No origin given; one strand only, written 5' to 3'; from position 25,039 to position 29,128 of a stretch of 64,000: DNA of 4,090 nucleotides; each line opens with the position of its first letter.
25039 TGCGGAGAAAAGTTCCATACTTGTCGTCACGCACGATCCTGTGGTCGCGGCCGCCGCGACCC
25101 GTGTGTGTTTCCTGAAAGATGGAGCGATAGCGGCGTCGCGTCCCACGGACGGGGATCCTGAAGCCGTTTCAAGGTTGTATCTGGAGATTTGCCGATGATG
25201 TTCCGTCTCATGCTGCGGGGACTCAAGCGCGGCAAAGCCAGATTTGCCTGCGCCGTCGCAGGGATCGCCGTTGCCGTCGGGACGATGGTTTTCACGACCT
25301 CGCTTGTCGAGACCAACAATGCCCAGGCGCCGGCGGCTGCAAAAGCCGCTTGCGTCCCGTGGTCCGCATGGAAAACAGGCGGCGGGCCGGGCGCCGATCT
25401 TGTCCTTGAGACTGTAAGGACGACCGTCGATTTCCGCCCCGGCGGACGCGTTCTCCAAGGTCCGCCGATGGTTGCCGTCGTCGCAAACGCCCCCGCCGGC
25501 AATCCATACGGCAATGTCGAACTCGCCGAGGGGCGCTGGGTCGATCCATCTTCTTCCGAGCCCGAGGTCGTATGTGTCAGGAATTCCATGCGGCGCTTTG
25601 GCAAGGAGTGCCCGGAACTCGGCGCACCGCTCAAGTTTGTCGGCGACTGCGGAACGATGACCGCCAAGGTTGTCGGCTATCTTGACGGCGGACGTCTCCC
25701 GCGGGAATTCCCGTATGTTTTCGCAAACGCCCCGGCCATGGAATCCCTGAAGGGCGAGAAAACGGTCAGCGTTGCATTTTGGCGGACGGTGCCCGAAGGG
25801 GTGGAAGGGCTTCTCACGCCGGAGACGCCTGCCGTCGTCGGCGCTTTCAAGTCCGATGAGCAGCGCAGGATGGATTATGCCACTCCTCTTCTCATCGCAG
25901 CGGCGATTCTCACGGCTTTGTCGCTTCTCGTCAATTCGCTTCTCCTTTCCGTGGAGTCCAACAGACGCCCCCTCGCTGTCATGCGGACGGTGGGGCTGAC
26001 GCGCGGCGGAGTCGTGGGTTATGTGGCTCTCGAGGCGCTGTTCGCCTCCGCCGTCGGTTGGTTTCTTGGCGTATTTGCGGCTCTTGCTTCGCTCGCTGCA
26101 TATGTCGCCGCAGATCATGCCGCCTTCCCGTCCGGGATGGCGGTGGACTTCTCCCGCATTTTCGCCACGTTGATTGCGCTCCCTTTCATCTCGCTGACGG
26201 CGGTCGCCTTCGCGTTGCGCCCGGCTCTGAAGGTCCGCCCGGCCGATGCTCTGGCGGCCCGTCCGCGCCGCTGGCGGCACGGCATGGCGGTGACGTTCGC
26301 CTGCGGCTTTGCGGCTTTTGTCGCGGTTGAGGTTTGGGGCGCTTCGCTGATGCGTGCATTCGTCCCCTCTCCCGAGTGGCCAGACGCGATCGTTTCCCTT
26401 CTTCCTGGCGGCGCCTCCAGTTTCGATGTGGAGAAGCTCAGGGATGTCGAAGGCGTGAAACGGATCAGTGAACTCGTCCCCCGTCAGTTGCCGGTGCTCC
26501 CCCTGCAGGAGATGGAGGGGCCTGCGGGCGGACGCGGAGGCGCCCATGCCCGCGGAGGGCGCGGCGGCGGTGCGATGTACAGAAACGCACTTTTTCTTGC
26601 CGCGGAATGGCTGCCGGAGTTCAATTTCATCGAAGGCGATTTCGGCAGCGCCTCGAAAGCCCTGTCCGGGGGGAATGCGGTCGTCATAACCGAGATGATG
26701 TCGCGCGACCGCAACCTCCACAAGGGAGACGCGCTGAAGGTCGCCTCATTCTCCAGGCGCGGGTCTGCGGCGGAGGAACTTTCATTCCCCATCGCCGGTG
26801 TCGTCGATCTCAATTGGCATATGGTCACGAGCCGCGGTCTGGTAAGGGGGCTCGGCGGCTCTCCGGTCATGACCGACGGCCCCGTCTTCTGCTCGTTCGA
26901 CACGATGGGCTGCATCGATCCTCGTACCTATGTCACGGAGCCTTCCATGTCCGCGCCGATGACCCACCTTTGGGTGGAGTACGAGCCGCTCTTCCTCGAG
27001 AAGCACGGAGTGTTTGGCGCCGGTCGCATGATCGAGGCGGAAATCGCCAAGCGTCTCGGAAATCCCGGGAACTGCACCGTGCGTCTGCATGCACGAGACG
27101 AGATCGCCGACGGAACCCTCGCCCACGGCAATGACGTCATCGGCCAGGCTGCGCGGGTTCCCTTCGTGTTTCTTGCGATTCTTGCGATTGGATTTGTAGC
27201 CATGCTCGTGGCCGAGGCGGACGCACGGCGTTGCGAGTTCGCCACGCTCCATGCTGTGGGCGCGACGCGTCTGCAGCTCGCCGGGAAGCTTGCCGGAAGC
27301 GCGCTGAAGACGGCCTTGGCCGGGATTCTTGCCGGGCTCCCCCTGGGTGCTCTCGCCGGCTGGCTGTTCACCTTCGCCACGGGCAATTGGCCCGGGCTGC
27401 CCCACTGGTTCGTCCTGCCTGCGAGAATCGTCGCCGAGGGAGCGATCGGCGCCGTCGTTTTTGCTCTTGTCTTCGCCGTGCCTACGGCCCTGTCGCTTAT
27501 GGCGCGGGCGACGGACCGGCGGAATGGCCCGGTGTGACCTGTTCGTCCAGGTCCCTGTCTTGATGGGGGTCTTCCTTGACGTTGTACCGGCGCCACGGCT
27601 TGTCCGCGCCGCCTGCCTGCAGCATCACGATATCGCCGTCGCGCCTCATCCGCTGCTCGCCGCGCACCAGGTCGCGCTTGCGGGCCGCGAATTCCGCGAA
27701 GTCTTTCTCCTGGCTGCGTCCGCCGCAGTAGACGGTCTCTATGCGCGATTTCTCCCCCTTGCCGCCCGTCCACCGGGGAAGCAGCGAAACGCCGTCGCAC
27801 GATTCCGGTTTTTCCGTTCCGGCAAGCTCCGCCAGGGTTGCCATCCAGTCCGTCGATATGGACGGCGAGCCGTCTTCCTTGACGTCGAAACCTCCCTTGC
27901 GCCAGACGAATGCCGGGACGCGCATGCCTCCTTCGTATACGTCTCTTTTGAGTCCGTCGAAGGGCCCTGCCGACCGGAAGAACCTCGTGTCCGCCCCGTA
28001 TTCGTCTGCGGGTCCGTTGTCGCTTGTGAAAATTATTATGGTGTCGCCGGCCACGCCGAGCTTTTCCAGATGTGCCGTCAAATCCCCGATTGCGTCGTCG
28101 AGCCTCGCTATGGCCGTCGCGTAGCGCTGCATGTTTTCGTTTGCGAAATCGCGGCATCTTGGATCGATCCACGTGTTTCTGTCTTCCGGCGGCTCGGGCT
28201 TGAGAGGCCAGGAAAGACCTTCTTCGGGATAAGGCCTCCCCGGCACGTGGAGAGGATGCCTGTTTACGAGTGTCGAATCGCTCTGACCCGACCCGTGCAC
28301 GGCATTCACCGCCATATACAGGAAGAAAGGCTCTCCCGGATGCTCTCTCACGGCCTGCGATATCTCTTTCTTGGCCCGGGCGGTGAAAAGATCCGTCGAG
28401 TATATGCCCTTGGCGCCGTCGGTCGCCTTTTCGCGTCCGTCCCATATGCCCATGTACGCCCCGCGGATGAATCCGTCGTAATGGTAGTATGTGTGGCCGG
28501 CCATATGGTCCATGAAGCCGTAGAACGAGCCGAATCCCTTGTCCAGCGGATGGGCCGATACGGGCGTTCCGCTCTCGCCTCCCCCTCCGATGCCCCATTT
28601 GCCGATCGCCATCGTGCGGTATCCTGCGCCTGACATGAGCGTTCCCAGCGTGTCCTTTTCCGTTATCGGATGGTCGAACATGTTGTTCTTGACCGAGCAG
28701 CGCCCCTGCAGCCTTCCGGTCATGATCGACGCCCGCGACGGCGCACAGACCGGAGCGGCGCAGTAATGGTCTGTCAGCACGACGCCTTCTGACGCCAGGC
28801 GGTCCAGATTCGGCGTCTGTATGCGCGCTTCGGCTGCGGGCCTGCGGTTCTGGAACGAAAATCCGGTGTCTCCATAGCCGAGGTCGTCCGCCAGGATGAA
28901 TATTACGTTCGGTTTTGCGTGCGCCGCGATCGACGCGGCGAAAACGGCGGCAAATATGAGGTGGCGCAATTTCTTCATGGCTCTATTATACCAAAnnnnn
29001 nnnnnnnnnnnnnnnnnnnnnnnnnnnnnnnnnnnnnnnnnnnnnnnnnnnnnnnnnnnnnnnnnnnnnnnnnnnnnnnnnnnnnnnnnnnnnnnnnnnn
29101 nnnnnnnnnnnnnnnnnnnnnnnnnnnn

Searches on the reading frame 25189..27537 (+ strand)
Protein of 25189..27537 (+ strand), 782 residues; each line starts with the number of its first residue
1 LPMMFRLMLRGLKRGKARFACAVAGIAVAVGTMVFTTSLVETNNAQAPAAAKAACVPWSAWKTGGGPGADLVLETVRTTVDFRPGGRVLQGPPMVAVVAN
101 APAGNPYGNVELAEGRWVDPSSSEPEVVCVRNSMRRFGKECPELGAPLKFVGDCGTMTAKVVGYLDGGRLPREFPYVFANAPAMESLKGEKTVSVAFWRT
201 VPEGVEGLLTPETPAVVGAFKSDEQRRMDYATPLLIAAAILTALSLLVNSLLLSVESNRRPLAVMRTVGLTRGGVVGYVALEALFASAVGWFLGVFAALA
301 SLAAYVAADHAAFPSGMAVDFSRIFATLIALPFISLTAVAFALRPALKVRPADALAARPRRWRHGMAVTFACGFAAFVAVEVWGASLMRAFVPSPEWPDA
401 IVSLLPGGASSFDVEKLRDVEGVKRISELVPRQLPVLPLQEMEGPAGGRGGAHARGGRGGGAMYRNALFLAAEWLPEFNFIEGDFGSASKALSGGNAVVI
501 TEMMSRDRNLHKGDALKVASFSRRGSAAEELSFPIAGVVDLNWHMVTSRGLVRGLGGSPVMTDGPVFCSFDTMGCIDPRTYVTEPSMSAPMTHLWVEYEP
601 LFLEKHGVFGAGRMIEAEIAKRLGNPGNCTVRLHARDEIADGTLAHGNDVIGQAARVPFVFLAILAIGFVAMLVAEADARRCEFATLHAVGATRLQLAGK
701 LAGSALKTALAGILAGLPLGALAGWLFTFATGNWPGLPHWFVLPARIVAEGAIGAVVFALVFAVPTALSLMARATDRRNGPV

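Call 87: search_protein_families(library=pfam, max_evalue=0.001, proteins=[window:25189-27537:+])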
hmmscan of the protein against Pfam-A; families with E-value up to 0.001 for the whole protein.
window:25189-27537:+ (782 aa): 1 family
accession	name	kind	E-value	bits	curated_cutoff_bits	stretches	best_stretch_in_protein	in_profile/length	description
PF02687.27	FtsX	-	8.2e-21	74.7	25.5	2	658-764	4-105/120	FtsX-like permease C-terminal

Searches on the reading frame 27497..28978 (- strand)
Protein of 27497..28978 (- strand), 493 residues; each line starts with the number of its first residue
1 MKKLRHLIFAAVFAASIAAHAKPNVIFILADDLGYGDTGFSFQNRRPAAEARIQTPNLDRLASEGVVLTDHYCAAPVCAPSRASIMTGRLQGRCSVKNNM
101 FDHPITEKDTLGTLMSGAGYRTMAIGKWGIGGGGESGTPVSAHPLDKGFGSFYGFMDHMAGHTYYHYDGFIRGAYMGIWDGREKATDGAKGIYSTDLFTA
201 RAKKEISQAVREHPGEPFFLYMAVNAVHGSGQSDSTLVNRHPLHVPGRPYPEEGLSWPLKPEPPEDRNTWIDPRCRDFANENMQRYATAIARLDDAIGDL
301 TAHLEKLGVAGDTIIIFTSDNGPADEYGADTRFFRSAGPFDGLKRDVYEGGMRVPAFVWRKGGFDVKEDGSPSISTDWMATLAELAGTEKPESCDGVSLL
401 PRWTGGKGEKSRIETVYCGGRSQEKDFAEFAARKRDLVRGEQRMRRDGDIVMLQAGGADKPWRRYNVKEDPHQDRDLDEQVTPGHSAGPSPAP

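Call 28: search_protein_families(library=pfam, max_evalue=0.01, proteins=[window:27497-28978:-])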
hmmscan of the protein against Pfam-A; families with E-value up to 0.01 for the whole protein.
window:27497-28978:- (493 aa): 3 families
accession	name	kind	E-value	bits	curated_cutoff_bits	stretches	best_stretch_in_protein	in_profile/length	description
PF00884.28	Sulfatase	-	1.8e-51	175.7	25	1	23-387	1-300/301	Sulfatase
PF01663.27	Phosphodiest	-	3.1e-09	37.3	23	1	285-326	183-224/342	Type I phosphodiesterase / nucleotide pyrophosphatase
PF16347.10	SGSH_C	-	0.0013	19.4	29.3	1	344-417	8-82/154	N-sulphoglucosamine sulphohydrolase, C-terminal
